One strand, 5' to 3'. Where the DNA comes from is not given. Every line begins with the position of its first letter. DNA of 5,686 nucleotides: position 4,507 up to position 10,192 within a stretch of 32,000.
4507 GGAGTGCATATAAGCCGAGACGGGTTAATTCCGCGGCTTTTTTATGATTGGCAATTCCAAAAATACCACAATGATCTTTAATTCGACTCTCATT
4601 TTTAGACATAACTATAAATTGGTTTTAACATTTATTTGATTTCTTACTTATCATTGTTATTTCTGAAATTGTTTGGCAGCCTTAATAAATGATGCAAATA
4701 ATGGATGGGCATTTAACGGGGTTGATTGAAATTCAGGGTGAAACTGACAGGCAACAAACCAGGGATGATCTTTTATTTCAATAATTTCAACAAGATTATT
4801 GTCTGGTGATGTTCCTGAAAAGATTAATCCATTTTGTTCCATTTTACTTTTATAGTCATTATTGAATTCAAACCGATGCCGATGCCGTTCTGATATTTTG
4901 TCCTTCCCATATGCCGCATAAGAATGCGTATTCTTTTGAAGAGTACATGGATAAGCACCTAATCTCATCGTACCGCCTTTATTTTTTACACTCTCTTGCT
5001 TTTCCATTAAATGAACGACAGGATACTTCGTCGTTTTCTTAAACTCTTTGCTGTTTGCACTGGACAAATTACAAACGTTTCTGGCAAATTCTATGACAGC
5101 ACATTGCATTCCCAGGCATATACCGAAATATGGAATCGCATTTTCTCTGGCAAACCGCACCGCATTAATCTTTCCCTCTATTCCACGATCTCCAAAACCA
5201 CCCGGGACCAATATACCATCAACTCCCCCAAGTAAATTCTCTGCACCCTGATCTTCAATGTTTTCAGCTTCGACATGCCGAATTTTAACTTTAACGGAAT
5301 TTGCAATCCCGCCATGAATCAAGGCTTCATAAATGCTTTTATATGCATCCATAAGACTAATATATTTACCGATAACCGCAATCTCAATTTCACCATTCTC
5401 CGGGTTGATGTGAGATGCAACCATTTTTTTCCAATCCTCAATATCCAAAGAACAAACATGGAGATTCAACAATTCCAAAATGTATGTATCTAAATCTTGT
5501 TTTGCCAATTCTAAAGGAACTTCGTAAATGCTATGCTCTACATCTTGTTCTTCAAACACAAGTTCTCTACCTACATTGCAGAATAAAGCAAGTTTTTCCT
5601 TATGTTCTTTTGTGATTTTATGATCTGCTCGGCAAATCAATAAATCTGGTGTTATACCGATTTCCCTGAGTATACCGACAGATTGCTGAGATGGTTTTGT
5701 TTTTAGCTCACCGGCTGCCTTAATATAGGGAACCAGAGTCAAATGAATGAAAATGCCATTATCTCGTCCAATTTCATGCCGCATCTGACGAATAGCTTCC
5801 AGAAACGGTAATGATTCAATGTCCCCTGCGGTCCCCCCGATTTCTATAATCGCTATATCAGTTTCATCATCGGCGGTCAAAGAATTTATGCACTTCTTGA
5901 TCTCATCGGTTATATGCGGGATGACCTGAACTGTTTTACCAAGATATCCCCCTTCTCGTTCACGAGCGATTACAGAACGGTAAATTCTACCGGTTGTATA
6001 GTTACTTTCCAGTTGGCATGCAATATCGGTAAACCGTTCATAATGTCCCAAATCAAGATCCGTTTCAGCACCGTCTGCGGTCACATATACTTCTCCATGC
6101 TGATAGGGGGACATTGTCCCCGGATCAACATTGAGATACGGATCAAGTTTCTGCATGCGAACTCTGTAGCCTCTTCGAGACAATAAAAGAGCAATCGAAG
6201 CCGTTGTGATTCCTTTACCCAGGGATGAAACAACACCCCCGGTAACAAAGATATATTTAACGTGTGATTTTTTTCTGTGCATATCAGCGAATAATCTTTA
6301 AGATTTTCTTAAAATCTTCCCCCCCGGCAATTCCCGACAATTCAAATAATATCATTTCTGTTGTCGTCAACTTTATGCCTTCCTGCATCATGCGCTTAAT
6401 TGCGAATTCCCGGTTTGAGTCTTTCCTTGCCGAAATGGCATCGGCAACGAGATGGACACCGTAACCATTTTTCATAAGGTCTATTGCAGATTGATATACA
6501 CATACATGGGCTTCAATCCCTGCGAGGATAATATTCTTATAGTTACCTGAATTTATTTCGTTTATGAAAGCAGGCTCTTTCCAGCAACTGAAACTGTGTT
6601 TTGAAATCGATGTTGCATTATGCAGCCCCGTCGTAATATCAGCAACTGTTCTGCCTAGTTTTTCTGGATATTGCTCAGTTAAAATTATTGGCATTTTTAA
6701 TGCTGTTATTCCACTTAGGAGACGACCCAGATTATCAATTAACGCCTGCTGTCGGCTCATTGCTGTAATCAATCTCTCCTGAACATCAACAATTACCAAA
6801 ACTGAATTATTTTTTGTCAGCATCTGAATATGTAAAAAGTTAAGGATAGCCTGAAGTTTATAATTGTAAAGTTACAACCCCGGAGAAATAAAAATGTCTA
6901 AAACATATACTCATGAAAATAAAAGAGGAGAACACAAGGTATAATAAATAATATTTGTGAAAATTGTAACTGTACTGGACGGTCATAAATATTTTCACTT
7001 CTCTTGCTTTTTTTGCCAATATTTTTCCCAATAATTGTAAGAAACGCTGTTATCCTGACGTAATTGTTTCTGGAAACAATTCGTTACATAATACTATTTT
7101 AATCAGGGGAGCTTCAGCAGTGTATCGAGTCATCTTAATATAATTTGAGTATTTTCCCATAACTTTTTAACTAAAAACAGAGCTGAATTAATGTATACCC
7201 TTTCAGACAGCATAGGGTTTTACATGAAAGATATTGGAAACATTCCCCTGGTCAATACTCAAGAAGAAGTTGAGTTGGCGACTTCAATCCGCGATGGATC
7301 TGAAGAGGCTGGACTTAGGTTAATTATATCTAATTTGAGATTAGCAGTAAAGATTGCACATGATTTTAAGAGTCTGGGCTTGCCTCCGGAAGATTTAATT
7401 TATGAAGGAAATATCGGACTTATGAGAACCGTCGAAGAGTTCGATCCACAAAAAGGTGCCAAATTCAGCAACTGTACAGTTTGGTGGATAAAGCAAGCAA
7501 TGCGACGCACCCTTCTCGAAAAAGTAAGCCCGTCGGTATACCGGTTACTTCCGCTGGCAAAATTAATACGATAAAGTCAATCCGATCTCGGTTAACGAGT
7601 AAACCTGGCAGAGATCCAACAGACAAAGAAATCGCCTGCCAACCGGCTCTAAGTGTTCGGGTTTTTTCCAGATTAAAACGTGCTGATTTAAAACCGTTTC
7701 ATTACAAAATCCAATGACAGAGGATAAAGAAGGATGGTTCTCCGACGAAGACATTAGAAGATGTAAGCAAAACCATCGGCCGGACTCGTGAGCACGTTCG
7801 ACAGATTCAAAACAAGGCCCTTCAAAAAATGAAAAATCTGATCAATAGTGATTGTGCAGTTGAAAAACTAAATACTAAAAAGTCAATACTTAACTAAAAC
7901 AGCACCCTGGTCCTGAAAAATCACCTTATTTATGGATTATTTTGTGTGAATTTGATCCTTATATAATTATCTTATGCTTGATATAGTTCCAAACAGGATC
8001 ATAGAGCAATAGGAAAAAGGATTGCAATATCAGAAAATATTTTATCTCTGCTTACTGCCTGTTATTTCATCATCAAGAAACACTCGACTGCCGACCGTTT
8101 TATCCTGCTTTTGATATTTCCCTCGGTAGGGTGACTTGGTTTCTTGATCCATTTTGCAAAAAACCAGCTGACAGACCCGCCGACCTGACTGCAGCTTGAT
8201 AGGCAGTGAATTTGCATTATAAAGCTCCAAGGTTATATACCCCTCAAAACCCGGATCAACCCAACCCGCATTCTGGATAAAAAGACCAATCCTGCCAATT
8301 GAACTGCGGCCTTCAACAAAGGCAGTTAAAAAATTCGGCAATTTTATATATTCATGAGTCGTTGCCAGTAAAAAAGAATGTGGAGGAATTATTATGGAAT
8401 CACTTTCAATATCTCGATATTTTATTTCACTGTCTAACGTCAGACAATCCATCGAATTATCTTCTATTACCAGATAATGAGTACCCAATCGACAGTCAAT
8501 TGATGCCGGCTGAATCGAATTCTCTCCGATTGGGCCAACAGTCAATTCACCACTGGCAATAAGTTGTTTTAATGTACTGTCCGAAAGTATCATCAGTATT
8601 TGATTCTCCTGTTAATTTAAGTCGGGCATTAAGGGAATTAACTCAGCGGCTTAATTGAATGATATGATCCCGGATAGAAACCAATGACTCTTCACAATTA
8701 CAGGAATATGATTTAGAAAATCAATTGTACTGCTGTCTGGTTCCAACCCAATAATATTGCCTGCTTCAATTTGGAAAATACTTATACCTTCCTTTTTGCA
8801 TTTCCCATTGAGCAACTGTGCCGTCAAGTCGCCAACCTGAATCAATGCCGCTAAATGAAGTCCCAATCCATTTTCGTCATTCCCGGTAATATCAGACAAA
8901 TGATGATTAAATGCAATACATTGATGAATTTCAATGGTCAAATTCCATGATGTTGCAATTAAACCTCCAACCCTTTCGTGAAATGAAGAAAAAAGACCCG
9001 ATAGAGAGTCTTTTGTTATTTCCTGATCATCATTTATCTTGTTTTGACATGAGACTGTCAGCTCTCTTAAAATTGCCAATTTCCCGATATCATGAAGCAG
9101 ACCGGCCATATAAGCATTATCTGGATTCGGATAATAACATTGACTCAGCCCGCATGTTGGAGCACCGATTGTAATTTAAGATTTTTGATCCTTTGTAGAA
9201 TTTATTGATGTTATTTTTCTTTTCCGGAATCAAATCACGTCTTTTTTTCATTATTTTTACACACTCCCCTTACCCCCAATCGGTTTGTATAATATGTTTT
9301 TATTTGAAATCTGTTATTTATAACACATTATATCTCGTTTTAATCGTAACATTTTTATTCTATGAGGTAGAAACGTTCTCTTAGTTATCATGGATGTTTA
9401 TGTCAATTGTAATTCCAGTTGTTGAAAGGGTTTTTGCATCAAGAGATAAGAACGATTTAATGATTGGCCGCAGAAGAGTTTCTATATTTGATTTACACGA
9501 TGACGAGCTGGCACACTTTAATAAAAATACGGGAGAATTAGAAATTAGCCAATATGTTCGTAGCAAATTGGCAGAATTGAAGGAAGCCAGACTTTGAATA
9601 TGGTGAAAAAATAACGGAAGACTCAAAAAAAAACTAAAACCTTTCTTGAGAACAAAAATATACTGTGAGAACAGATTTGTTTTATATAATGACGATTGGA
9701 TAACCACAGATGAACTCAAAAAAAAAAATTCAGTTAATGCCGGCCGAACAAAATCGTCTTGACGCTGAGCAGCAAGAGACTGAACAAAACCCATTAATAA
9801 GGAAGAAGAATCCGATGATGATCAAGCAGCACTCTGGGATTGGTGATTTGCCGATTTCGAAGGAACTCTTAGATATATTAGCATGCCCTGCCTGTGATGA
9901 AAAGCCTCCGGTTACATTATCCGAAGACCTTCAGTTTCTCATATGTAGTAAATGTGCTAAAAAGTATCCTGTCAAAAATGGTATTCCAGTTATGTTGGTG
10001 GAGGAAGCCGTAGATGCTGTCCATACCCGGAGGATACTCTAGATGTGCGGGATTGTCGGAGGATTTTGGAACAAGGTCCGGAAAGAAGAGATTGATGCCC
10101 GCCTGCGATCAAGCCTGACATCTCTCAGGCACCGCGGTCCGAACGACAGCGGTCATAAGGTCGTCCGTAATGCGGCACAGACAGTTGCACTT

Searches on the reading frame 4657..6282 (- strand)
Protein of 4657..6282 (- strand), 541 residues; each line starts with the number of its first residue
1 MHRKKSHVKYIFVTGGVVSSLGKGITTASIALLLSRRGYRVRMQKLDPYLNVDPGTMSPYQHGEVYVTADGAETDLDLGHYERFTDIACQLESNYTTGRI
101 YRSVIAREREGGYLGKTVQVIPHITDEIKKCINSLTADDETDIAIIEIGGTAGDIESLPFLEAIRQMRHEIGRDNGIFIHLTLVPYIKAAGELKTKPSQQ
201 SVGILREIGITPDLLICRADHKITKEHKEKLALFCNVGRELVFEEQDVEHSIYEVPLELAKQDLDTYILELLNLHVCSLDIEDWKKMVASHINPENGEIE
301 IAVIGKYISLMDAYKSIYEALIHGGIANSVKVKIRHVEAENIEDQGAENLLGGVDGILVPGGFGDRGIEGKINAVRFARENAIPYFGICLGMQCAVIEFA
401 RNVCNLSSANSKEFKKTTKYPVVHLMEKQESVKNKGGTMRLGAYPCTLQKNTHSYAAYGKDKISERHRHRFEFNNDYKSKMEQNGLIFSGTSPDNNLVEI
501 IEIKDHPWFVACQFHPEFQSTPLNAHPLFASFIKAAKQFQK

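Call 57: find_homologous_proteins(query=window:4657-6282:-, max_evalue=1e-100)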
Query window:4657-6282:- (541 aa): 8000 proteins with E <= 1e-100 among 8000 candidates; the best 120 are listed.
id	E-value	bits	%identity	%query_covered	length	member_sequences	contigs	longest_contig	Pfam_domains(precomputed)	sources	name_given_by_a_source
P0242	0.0e+0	1240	100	100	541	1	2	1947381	PF07722.20,PF06418.21,PF00117.35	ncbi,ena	-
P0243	0.0e+0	1239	100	100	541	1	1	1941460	PF07722.20,PF06418.21,PF00117.35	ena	-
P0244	0.0e+0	1129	90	100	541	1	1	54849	PF07722.20,PF06418.21,PF00117.35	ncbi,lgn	-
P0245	0.0e+0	1085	87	100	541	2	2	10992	PF07722.20,PF06418.21,PF00117.35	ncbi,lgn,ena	-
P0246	0.0e+0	1021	83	100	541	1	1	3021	PF07722.20,PF06418.21,PF00117.35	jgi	-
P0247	4.2e-285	965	78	100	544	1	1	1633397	PF07722.20,PF06418.21,PF00117.35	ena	-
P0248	1.2e-279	947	76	100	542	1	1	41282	PF06418.21,PF00117.35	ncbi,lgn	-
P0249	8.1e-279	944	76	99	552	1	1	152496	PF07722.20,PF06418.21,PF00117.35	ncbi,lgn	-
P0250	3.2e-276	935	75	100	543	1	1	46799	PF07722.20,PF06418.21,PF00117.35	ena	-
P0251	8.4e-276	934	74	100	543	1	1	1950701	PF07722.20,PF06418.21,PF00117.35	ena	-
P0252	8.1e-273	924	75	100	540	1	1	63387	PF07722.20,PF06418.21,PF00117.35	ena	-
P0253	1.6e-271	920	75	98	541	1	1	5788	PF07722.20,PF06418.21,PF00117.35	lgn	-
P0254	3.2e-271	919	74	99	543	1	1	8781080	PF07722.20,PF06418.21,PF00117.35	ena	-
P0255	8.7e-269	911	73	100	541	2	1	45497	PF07722.20,PF06418.21,PF00117.35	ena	-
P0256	9.9e-269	911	74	98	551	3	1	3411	PF07722.20,PF06418.21,PF00117.35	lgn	-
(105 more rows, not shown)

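Call 58: find_encoding_contigs(protein=P0242, flank=10000, max_places=4)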
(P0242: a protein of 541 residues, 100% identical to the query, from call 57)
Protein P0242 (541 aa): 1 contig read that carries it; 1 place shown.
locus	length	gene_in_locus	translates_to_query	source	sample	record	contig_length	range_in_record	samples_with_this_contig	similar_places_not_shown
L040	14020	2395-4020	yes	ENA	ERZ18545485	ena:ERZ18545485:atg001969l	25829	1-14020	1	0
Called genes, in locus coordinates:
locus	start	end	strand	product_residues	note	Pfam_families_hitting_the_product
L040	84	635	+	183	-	PF06559:DCD_N, PF22769:DCD, PF00692:dUTPase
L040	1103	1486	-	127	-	PF00140:Sigma70_r1_2, PF04542:Sigma70_r2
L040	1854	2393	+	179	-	PF00857:Isochorismatase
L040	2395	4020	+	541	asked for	PF06418:CTP_synth_N, PF00117:GATase, PF07722:Peptidase_C26 (weak)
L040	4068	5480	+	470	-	PF13230:GATase_4, PF13522:GATase_6, PF13537:GATase_7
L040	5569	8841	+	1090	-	PF25596:CPSase_L_D1, PF02786:CPSase_L_D2, PF02787:CPSase_L_D3, PF25596:CPSase_L_D1, PF02786:CPSase_L_D2, PF02222:ATP-grasp, PF07478:Dala_Dala_lig_C, PF15632:ATPgrasp_Ter, +3 more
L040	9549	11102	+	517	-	PF07498:Rho_N, PF07497:Rho_RNA_bind, PF00006:ATP-synt_ab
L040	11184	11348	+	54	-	-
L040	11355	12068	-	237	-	PF00590:TP_methylase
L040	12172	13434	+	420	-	PF00162:PGK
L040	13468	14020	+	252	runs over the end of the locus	PF00121:TIM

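Call 59: find_encoding_contigs(protein=P0244, flank=10000, max_places=4)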
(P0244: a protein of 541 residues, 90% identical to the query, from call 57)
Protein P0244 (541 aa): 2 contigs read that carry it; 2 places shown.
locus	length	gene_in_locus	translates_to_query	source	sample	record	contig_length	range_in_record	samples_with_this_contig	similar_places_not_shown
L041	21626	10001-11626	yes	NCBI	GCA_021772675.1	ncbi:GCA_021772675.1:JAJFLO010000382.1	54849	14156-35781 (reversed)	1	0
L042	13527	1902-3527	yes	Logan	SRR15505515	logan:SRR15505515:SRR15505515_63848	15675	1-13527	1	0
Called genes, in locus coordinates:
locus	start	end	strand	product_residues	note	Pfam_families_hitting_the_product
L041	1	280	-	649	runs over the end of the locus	PF04773:FecR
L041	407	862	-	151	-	PF00085:Thioredoxin, PF13098:Thioredoxin_2 (weak), PF13905:Thioredoxin_8 (weak)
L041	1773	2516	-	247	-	PF01817:CM_2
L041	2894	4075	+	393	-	PF01041:DegT_DnrJ_EryC1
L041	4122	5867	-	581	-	PF00515:TPR_1 (faint), PF07719:TPR_2 (faint), PF13424:TPR_12 (faint), PF13428:TPR_14 (faint), PF13181:TPR_8 (faint), PF14559:TPR_19 (weak), PF13844:Glyco_transf_41, PF13844:Glyco_transf_41, +4 more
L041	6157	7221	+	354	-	PF08668:HDOD, PF01966:HD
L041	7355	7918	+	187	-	PF06559:DCD_N, PF22769:DCD, PF00692:dUTPase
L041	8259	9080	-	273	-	PF04542:Sigma70_r2, PF04539:Sigma70_r3, PF04545:Sigma70_r4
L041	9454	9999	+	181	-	PF00857:Isochorismatase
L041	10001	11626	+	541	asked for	PF06418:CTP_synth_N, PF00117:GATase, PF07722:Peptidase_C26 (weak)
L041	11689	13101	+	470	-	PF13230:GATase_4, PF13522:GATase_6, PF13537:GATase_7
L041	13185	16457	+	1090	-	PF25596:CPSase_L_D1, PF02786:CPSase_L_D2, PF02787:CPSase_L_D3, PF25596:CPSase_L_D1, PF02786:CPSase_L_D2, PF02222:ATP-grasp, PF02655:ATP-grasp_3, PF07478:Dala_Dala_lig_C, +5 more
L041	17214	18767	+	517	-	PF07498:Rho_N, PF07497:Rho_RNA_bind, PF00006:ATP-synt_ab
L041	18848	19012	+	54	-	-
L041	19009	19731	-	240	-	PF00590:TP_methylase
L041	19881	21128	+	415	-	PF00162:PGK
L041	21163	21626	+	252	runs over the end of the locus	PF00121:TIM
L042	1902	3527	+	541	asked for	PF06418:CTP_synth_N, PF00117:GATase, PF07722:Peptidase_C26 (weak)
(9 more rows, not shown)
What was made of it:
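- Tried and rejected: On the pyrG side it is syntenic up to the HDOD gene (L041, call 59).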

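Call 60: find_encoding_contigs(protein=P0245, flank=10000, max_places=4)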
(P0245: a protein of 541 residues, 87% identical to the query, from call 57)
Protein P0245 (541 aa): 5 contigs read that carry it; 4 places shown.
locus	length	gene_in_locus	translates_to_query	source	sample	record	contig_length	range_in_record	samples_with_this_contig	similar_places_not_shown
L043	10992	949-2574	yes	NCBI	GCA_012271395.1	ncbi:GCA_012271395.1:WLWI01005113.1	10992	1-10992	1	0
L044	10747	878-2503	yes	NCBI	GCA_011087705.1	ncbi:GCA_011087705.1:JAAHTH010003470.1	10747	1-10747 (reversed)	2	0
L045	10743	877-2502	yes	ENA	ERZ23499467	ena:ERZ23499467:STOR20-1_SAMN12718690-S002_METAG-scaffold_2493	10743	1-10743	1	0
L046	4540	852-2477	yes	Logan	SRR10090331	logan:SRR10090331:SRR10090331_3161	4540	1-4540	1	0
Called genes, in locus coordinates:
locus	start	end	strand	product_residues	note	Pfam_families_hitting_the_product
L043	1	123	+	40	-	?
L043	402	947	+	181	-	PF00857:Isochorismatase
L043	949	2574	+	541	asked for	PF06418:CTP_synth_N, PF00117:GATase, PF07722:Peptidase_C26 (faint)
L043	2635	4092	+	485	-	PF13230:GATase_4, PF13522:GATase_6, PF13537:GATase_7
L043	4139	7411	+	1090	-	PF25596:CPSase_L_D1, PF02786:CPSase_L_D2, PF02787:CPSase_L_D3, PF25596:CPSase_L_D1, PF02655:ATP-grasp_3, PF02786:CPSase_L_D2, PF02222:ATP-grasp, PF07478:Dala_Dala_lig_C, +4 more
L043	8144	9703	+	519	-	PF07498:Rho_N, PF07497:Rho_RNA_bind, PF00006:ATP-synt_ab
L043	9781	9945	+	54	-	-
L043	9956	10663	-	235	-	PF00590:TP_methylase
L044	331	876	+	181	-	PF00857:Isochorismatase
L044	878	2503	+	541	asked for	PF06418:CTP_synth_N, PF00117:GATase, PF07722:Peptidase_C26 (faint)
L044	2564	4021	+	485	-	PF13230:GATase_4, PF13522:GATase_6, PF13537:GATase_7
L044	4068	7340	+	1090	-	PF25596:CPSase_L_D1, PF02786:CPSase_L_D2, PF02787:CPSase_L_D3, PF25596:CPSase_L_D1, PF02655:ATP-grasp_3, PF02786:CPSase_L_D2, PF02222:ATP-grasp, PF07478:Dala_Dala_lig_C, +4 more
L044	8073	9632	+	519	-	PF07498:Rho_N, PF07497:Rho_RNA_bind, PF00006:ATP-synt_ab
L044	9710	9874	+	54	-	-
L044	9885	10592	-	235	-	PF00590:TP_methylase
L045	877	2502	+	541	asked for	PF06418:CTP_synth_N, PF00117:GATase, PF07722:Peptidase_C26 (faint)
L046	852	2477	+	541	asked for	PF06418:CTP_synth_N, PF00117:GATase, PF07722:Peptidase_C26 (faint)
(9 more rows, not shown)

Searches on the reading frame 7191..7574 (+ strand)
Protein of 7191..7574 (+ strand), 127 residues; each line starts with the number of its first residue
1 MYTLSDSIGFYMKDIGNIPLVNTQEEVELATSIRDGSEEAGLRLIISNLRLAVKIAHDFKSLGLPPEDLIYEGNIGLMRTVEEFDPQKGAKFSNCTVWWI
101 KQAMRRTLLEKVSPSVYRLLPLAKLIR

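Call 43: search_protein_families(library=pfam, proteins=[window:7191-7574:+])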
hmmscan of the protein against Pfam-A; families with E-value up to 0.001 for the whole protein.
window:7191-7574:+ (127 aa): 2 families
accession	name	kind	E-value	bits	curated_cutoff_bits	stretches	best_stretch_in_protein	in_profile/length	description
PF04542.20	Sigma70_r2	-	5.9e-12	45.6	24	1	45-108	2-65/71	Sigma-70 region 2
PF00140.25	Sigma70_r1_2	-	2.9e-09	37.2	22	1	6-38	1-33/34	Sigma-70 factor, region 1.2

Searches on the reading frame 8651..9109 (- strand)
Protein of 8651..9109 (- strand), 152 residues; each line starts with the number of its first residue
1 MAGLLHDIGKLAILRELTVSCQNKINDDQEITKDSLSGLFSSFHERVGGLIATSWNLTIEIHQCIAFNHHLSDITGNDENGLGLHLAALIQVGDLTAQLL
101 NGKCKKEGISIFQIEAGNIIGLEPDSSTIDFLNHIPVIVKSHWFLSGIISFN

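Call 9: search_protein_families(library=pfam, proteins=[window:8651-9109:-])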
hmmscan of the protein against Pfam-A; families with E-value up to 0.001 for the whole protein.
window:8651-9109:- (152 aa): 1 family
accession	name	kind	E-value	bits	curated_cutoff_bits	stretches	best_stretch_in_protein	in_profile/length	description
PF08668.18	HDOD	-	2.7e-09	37.3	22.9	1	1-70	123-195/196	HDOD domain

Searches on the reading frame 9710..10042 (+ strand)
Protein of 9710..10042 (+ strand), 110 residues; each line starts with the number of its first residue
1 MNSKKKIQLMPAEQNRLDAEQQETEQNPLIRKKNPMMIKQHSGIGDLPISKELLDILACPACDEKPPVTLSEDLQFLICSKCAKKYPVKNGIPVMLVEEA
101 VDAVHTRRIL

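Call 9: search_protein_families(library=pfam, proteins=[window:9710-10042:+])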
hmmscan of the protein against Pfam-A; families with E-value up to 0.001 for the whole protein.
window:9710-10042:+ (110 aa): 2 families
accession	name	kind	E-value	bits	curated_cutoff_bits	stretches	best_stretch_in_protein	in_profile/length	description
PF03966.22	Trm112p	-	5.2e-08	33.1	22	1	51-91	2-40/40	Trm112p-like protein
PF23475.1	zf-Tbcl_FmdE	-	0.00045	20.1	23.2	0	77-91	8-22/35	FmdE treble clef zinc finger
